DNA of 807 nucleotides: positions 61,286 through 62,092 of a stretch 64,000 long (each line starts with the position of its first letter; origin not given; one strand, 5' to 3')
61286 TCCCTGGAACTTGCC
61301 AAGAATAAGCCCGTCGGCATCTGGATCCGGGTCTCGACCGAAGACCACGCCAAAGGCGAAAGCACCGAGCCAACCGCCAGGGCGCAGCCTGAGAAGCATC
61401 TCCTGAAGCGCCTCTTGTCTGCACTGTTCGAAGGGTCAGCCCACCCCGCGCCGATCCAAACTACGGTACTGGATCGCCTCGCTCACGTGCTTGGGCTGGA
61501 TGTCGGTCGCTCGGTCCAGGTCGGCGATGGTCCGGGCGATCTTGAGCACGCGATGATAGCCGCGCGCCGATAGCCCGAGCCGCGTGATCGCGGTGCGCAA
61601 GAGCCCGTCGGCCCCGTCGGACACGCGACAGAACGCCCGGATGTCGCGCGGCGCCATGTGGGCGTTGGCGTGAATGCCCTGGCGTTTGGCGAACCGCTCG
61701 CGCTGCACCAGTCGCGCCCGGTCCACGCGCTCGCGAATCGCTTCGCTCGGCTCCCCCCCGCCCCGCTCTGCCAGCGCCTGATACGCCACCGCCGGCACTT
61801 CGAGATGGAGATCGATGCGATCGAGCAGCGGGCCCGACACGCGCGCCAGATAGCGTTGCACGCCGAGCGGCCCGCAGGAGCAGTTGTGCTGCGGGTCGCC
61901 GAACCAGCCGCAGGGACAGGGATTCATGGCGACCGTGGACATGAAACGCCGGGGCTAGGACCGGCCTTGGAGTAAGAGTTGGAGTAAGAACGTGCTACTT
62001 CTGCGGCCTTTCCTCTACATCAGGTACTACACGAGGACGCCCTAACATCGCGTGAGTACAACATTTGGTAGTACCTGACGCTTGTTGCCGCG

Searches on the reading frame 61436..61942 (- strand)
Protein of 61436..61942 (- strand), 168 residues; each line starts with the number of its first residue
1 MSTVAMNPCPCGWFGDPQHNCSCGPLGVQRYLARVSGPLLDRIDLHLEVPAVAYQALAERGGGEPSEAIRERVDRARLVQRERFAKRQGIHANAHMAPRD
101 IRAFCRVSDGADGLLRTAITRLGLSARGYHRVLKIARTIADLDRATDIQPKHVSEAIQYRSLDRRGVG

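Call 11: search_protein_families(library=pfam, proteins=[window:61436-61942:-], max_evalue=0.01)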
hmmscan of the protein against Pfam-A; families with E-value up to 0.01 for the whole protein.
window:61436-61942:- (168 aa): 2 families
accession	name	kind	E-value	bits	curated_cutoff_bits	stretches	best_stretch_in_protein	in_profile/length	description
PF13335.12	Mg_chelatase_C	-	5.5e-33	113.9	26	1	63-160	1-94/94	Magnesium chelatase, subunit ChlI C-terminal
PF01078.27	Mg_chelatase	-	5.6e-17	62.3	20.3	1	4-55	154-205/207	Magnesium chelatase, subunit ChlI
